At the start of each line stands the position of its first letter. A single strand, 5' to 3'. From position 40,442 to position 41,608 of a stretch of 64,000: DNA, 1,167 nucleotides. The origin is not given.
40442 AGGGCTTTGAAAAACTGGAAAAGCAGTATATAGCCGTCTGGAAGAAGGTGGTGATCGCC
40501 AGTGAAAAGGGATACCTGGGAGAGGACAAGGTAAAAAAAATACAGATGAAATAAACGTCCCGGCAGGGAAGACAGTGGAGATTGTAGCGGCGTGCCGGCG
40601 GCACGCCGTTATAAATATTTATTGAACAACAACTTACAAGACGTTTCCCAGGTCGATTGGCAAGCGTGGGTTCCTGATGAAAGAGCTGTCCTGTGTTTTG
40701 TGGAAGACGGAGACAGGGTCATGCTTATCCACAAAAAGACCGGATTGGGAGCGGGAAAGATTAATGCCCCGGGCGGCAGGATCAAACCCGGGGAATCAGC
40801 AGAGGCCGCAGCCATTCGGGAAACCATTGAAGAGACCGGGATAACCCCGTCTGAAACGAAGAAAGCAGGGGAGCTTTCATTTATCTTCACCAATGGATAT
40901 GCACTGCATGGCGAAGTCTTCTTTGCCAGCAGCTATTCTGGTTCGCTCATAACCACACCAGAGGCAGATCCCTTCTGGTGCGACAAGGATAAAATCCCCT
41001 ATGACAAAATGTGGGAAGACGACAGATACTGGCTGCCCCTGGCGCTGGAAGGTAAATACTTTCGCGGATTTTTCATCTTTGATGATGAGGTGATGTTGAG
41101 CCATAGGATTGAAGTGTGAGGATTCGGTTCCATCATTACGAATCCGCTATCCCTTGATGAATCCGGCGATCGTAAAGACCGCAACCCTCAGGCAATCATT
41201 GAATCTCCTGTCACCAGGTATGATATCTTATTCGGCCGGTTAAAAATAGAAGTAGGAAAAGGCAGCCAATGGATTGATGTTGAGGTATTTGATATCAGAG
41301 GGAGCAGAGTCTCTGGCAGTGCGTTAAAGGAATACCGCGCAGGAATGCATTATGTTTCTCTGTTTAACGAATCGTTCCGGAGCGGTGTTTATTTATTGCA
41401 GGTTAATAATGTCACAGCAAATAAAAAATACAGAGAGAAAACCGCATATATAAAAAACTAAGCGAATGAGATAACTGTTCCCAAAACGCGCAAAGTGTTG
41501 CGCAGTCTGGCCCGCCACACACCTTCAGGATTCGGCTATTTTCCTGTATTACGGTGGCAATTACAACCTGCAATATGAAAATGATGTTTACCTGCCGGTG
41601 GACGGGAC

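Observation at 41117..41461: T9SS C-terminal sorting-domain sequence continues in frame directly after the stop codon of a cytoplasmic Nudix hydrolase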

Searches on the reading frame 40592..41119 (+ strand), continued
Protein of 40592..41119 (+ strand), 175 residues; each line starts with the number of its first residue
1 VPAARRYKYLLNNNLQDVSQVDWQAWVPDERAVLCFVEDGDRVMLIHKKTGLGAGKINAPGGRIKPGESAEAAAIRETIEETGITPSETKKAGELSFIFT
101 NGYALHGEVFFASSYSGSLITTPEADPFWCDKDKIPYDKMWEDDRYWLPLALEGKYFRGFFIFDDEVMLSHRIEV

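Call 64: find_encoding_contigs(protein=P0003, flank=5000, max_places=2)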
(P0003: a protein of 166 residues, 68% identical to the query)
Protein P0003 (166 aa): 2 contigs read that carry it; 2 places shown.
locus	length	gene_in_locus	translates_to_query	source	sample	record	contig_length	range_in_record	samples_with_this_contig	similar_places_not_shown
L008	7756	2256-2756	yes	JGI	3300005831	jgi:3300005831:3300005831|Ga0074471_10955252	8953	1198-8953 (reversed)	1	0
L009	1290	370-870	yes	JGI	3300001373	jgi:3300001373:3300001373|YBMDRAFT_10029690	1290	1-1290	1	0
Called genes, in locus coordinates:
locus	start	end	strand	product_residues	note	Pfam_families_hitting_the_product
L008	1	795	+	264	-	?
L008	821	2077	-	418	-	PF03825:Nuc_H_symport, PF07690:MFS_1 (weak), PF12832:MFS_1_like, PF07690:MFS_1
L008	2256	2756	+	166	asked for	PF00293:NUDIX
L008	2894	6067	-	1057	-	-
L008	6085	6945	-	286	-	-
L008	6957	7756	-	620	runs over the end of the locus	PF00069:Pkinase, PF07714:PK_Tyr_Ser-Thr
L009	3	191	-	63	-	?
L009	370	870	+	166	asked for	PF00293:NUDIX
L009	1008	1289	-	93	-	?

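Call 75: find_related_loci(query=A4, collection=metagenome_contigs, flank=4000)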
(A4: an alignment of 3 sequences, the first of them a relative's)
Query A4 (209 aa) in metagenome_contigs; peptide patterns used: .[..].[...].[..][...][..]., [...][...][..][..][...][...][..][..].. (x = any residue, [..] = any of these).
154 stretches matched a pattern; 1 encode a relative of the query (tblastn E <= 1e-3); 1 distinct loci.
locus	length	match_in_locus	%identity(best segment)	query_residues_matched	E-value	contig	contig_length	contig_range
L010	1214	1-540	93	29-209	5e-124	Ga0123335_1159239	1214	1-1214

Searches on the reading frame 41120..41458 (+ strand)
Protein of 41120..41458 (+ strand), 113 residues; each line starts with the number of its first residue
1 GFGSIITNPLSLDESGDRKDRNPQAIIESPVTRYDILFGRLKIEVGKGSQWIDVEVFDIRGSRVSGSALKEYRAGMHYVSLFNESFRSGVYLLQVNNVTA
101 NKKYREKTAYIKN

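Call 4: search_protein_families(library=ncbifam, proteins=[window:41120-41458:+], max_evalue=10)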
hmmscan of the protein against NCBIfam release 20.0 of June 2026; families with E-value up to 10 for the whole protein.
window:41120-41458:+ (113 aa): 1 family
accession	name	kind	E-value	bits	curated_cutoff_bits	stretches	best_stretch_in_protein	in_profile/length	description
TIGR04183.1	Por_Secre_tail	domain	0.00054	19.9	23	1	48-100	17-63/72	T9SS type A sorting domain-containing protein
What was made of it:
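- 41261..41419 (+): Core of the CTD-like match: tail residues 48-100 against TIGR04183 positions 17-63 of 72. Contains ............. and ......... The K-containing last strand (KTAYIKN) follows, up to the stop. Call 4.
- On T9SS type-A CTD (TIGR04183 / PF18962): TIGR04183 gives 19.9 bits against 23 (call 4).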

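Call 5: search_protein_families(library=pfam, proteins=[window:41120-41458:+], max_evalue=10)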
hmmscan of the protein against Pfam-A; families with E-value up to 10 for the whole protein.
window:41120-41458:+ (113 aa): 2 families
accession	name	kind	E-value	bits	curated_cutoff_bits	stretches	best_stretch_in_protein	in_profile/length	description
PF18962.6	Por_Secre_tail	-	0.0018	19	27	1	48-102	18-69/75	Secretion system C-terminal sorting domain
PF08653.15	DASH_Dam1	-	0.093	13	26.6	1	80-100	30-50/56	DASH complex subunit Dam1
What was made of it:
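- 41120..41461 (+): Start-less open frame of 113 codons plus TAA. Interpreted as the 3' remnant of a T9SS cargo gene (a short linker plus the C-terminal sorting domain). Not annotated as a protein by NCBI. Calls 4, 5 (profile hits).
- On T9SS type-A CTD (TIGR04183 / PF18962): PF18962 gives 19.0 bits against 27 (call 5).
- Checked: PF18962 gives E 1.8e-3 and 19 bits against a cut-off of 27 (call 5).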

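Call 9: find_homologous_proteins(query=window:41120-41458:+, max_evalue=0.01)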
Query window:41120-41458:+: 1 candidates shared short words with the query, none scored E <= 0.01.
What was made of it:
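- Tried and rejected: The word-indexed search of 5.8e9 proteins found none (call 9).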

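Call 27: search_protein_representatives(protein=window:41120-41458:+)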
Query: 113 residues. Proteins with E-value up to 0.001 (for the whole library): 5; up to 1e-10: 1; up to 1e-30: 0. The best 5 are listed.
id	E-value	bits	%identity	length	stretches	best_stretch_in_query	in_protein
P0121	2.2e-13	66.5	34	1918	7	31-103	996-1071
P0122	4.6e-09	52.6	32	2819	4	45-103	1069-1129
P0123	2.8e-08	50.1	34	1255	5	7-102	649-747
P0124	3.6e-07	46.5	33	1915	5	32-103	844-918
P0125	6.6e-06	42.5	34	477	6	45-75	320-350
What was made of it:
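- Tried and rejected: Full phmmer against 1.84e9 representatives gave five hits (call 27).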

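Call 29: search_protein_families(library=pfam, proteins=[P0121, P0122, P0123, P0124, P0125], max_evalue=0.01)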
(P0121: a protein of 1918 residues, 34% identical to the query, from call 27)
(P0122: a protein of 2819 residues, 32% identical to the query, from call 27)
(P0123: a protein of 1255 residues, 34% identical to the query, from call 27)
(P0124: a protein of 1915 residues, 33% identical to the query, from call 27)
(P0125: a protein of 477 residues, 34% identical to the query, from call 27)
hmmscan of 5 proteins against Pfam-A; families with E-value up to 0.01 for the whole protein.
P0121 (1918 aa): 9 families
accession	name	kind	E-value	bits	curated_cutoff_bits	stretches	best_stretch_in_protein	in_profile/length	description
PF09134.16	Invasin_D3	-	2.3e-124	406.9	33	17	34-129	2-98/98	Invasin, domain 3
PF02369.22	Big_1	-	9.4e-82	269.7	34.9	13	37-126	2-92/93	Bacterial Ig-like domain (group 1)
PF00630.25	Filamin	-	2.3e-19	70.5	26.9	1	52-116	21-85/93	Filamin/ABP280 repeat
PF16583.11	ZirS_C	-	5.1e-13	49.3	26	0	260-322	61-123/145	Zinc-regulated secreted antivirulence protein C-terminal domain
PF18565.7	Glyco_hydro2_C5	-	1.2e-09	38.4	32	0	41-77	5-41/103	Glycoside hydrolase family 2 C-terminal domain 5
PF16370.11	MetallophosC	-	2.3e-05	25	29.7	0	148-166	148-166/168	C terminal of Calcineurin-like phosphoesterase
PF09001.16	DUF1890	-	0.00024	21.9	25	0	391-442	61-112/141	Domain of unknown function (DUF1890)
PF22768.1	SPP1_Dit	-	0.0015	19.2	25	0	420-451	33-64/97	Siphovirus-type tail component, C-terminal domain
PF24448.1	T4_y05I_C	-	0.0046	17.7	27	0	417-446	23-54/69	y05I-like putative transcription factor C-terminal domain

P0122 (2819 aa): 6 families
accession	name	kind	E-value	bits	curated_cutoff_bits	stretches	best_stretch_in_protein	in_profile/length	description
PF09134.16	Invasin_D3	-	1.9e-108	355.8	33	17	840-923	2-83/98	Invasin, domain 3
PF02369.22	Big_1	-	1.5e-76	253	34.9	13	957-1046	7-92/93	Bacterial Ig-like domain (group 1)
PF00630.25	Filamin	-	3.9e-10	40.9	26.9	0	1068-1138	18-85/93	Filamin/ABP280 repeat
PF01835.25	MG2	-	0.0018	19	32.8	0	1066-1135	26-94/96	MG2 domain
PF00576.27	Transthyretin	-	0.0039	18.2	25.3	0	863-919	2-62/109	HIUase/Transthyretin family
PF18565.7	Glyco_hydro2_C5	-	0.0042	17.4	32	0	1070-1136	14-82/103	Glycoside hydrolase family 2 C-terminal domain 5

P0123 (1255 aa): 8 families
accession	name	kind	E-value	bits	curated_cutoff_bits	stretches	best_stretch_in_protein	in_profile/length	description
PF09134.16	Invasin_D3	-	7.3e-69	228.9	33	11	1006-1089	18-96/98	Invasin, domain 3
PF02369.22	Big_1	-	9.6e-55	183.1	34.9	9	160-226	15-81/93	Bacterial Ig-like domain (group 1)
PF00630.25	Filamin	-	1e-14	55.6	26.9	1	898-973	15-88/93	Filamin/ABP280 repeat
PF18565.7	Glyco_hydro2_C5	-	3e-09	37.1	32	0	268-331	18-82/103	Glycoside hydrolase family 2 C-terminal domain 5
PF01835.25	MG2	-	1.2e-07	32.4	32.8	0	261-331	27-95/96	MG2 domain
PF01105.29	EMP24_GP25L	-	2.1e-05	25.1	25.9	0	253-344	27-109/182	emp24/gp25L/p24 family/GOLD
PF13954.11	PapC_N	-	9.3e-05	22.9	27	0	290-333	8-52/146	PapC N-terminal domain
PF23730.1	CILP_8th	-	0.00011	22.7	27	0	924-963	45-84/168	Cartilage intermediate layer protein 1-like domain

P0124 (1915 aa): 7 families
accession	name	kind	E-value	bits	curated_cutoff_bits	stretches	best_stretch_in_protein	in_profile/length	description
PF09134.16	Invasin_D3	-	1.2e-89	295.5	33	14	195-295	3-98/98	Invasin, domain 3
PF02369.22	Big_1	-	9.2e-34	115.9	34.9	5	1182-1254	15-85/93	Bacterial Ig-like domain (group 1)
PF22091.2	DUF6941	-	1.7e-06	28.9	27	0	420-443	46-69/125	Family of unknown function (DUF6941)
PF24107.1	DUF7382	-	9.5e-06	25.8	27.4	0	631-677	8-52/65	Domain of unknown function (DUF7382)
PF18565.7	Glyco_hydro2_C5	-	0.002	18.4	32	0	428-486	19-77/103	Glycoside hydrolase family 2 C-terminal domain 5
PF00395.25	SLH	-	0.0074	16.7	20.8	0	1791-1838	1-44/44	S-layer homology domain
PF00630.25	Filamin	-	0.0078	17.5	26.9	0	969-1039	23-88/93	Filamin/ABP280 repeat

P0125 (477 aa): 5 families
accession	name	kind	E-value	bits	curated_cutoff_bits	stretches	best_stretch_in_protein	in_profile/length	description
PF24681.1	Kelch_KLHDC2_KLHL20_DRC7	-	2.2e-09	37.4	50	1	215-375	6-182/221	KLHDC2/KLHL20/DRC7 Kelch-repeats domain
PF13418.12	Kelch_4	-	2.9e-07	30.8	21.6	1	257-296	2-42/49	Galactose oxidase, central domain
PF25210.1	Kelch_FKB95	-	4.7e-06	26.8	70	0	254-325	30-101/268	FKB95, Kelch-repeats domain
PF01344.31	Kelch_1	-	5.6e-05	23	20.1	1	266-293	11-37/46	Kelch motif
PF17202.10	sCache_3_3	-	0.007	17.1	28.8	0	349-420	19-76/107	Single cache domain 3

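Call 33: find_related_loci(query=window:41120-41458:+, collection=metagenome_contigs, flank=10000)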
Query window:41120-41458:+ (113 aa) in metagenome_contigs; peptide patterns used: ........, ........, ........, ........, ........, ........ (x = any residue, [..] = any of these).
287 stretches matched a pattern, but none encodes a relative of the query by tblastn (E <= 1e-3).
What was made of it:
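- Tried and rejected: The metagenome contig scan found none (call 33).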

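Call 48: search_solved_structures(query=window:41120-41458:+, max_evalue=10, show_alignments=3)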
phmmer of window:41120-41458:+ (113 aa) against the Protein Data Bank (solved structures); distinct sequences matched with E-value up to 10: 0.
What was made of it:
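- No homologues were found anywhere (calls 9, 27, 33, 48).
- Tried and rejected: The PDB sequence search found none (call 48).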

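Call 53: predict_structure(protein=window:41120-41458:+)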
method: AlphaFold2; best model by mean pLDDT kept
length: 113 residues; sequences in the alignment: 1
mean_pLDDT: 40.8   pTM: 0.35
mean pLDDT of the five models: 40.8, 38.6, 37.3, 35.9, 32.2
residues with pLDDT >= 90: 0; 70-90: 0; 50-70: 20; < 50: 93
segments of 3 or more residues with pLDDT < 50: 1-40, 44-48, 59-62, 66-78, 82-90, 94-113
pLDDT, mean of each block of 10 residues (from residue 1): 30 39 32 41 50 52 48 45 42 42 31 28
secondary structure, 60 per line:
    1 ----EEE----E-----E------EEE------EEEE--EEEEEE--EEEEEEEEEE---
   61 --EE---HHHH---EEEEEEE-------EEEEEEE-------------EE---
elements in order: E5-7 E25-27 E34-37 E40-45 E48-57 H68-71 E75-81 E89-95
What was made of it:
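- On T9SS type-A CTD (TIGR04183 / PF18962): It is beta-rich but unreliable (call 53).
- The fold could not be verified: single-sequence AlphaFold gave pLDDT 40.8 (call 53).
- Tried and rejected: The single-sequence AlphaFold2 model was too poor to use (call 53), so no fold search was run.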

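Call 54: search_protein_families(library=ncbifam, alignment_id=A1, max_evalue=0.01)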
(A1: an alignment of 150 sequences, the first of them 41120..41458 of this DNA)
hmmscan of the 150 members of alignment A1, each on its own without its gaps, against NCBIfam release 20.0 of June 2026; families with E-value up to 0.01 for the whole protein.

A. member 1, window:41120-41458:+ (113 aa): 1 family
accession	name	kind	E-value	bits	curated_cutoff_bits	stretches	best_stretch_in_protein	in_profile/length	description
TIGR04183.1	Por_Secre_tail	domain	0.00054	19.9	23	1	48-100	17-63/72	T9SS type A sorting domain-containing protein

B. families by the number of members that match (of 150 scanned): 54 families (the first 25 are shown)
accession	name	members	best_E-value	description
TIGR03654.1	L6_bact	1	1.2e-51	50S ribosomal protein L6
NF003698.1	PRK05309.1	1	1.5e-49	30S ribosomal protein S11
TIGR03632.1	uS11_bact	1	2.3e-47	30S ribosomal protein S11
TIGR03631.1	uS13_bact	1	1.9e-43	30S ribosomal protein S13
NF002462.1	PRK01678.1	1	2.5e-37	type B 50S ribosomal protein L31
TIGR00008.1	infA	1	2.2e-34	translation initiation factor IF-1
TIGR01071.1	rplO_bact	1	1.1e-31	50S ribosomal protein L15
TIGR00060.1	L18_bact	1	1.3e-31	50S ribosomal protein L18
NF005995.1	PRK08119.1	1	2.9e-28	flagellar motor switch phosphatase FliY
TIGR02480.1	fliN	1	4e-26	flagellar motor switch protein FliN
NF006272.1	PRK08432.1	1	8.2e-21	flagellar motor switch protein FliY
NF007176.0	PRK09607.1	1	1.9e-20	30S ribosomal protein S11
NF003140.0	PRK04053.1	1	5.4e-20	30S ribosomal protein S13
TIGR03629.1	uS13_arch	1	8.9e-19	30S ribosomal protein S13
TIGR03628.1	arch_S11P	1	4.6e-18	30S ribosomal protein S11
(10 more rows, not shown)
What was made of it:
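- On T9SS type-A CTD (TIGR04183 / PF18962): 0 of 149 non-gene open segments (call 54).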

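Call 57: search_protein_families(library=ncbifam, alignment_id=A2, max_evalue=1)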
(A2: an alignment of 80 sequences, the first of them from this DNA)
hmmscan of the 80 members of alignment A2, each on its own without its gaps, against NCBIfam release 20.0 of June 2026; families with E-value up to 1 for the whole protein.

A. member 1, seq(113 aa): 1 family
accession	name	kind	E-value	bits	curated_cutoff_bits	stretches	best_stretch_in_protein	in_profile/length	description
TIGR04183.1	Por_Secre_tail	domain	0.00054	19.9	23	1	48-100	17-63/72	T9SS type A sorting domain-containing protein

B. families by the number of members that match (of 80 scanned): 10 families
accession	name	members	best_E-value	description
TIGR04183.1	Por_Secre_tail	1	0.00054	T9SS type A sorting domain-containing protein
NF033100.1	bla_CfxA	1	0.038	CfxA family broad-spectrum class A beta-lactamase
TIGR04495.1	RiPP_XyeA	1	0.05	XyeA family cyclophane-containing RiPP triceptide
TIGR00541.1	hisDCase_pyru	1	0.054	histidine decarboxylase, pyruvoyl type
NF002647.0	PRK02318.1-3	1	0.08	mannitol-1-phosphate 5-dehydrogenase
NF010148.0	PRK13625.1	1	0.087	bis(5'-nucleosyl)-tetraphosphatase PrpE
NF005365.0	PRK06886.1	1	0.14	hypothetical protein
NF007126.0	PRK09567.1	1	0.17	NirA family protein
NF041554.1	SA1362_fam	1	0.24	SA1362 family protein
NF011721.1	PRK15174.1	1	0.28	Vi polysaccharide transport protein VexE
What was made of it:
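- On T9SS type-A CTD (TIGR04183 / PF18962): 0 of 79 shuffles (call 57).
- Checked: None of 79 composition-preserving shuffles of the tail hits it at E<=1 (call 57).
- Specificity: 0 of 149 non-gene open segments hit TIGR04183 (call 54), and 0 of 79 shuffles do (call 57). 0 of 149 non-gene open segments and 0 of 79 shuffles reach even E 0.01 or 1 (calls 54, 57).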

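Call 80: search_protein_families(library=ncbifam, alignment_id=A5, max_evalue=0.01)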
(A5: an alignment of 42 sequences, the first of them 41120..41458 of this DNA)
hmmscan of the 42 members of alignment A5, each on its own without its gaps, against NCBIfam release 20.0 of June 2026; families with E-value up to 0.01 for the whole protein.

A. member 1, window:41120-41458:+ (113 aa): 1 family
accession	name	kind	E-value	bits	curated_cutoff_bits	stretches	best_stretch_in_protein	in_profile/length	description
TIGR04183.1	Por_Secre_tail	domain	0.00054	19.9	23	1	48-100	17-63/72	T9SS type A sorting domain-containing protein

B. families by the number of members that match (of 42 scanned): 389 families (the first 25 are shown)
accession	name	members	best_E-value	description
NF007010.1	PRK09473.1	2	1.5e-31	oligopeptide ABC transporter ATP-binding protein OppD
NF008453.0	PRK11308.1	2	2.7e-27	dipeptide ABC transporter ATP-binding protein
NF011659.0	PRK15079.1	2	7.3e-26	murein tripeptide/oligopeptide ABC transporter ATP binding protein OppF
NF043071.1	DppF_dipep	2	5.4e-23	dipeptide ABC transporter ATP-binding subunit DppF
TIGR01727.1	oligo_HPY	2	2.9e-13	oligopeptide/dipeptide ABC transporter ATP-binding protein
TIGR04183.1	Por_Secre_tail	2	9.8e-06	T9SS type A sorting domain-containing protein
TIGR00019.1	prfA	1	8.2e-46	peptide chain release factor 1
NF001750.0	PRK00476.1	1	1.4e-45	aspartate--tRNA ligase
NF001859.2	PRK00591.1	1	6.3e-45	peptide chain release factor 1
TIGR00459.1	aspS_bact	1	1.1e-42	aspartate--tRNA ligase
NF001685.0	PRK00443.1-5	1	7.8e-42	glucosamine-6-phosphate deaminase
TIGR00502.1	nagB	1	1.4e-40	glucosamine-6-phosphate deaminase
TIGR01021.1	rpsE_bact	1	1.6e-38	30S ribosomal protein S5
NF043079.1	MMSYN1_0167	1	3.3e-36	oligopeptide ABC transporter ATP-binding protein OppD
NF003513.0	PRK05182.1-2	1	3.4e-36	DNA-directed RNA polymerase subunit alpha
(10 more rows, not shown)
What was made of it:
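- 41120..41461 (+): Calls 54, 57, 80 (controls).
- Checked: Among the C-terminal 110 residues of 41 long ORFs, one other hits it at E 9.8e-6 (call 80).
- One of 41 real C-termini hits it (call 80), presumably that of 11320-12390.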
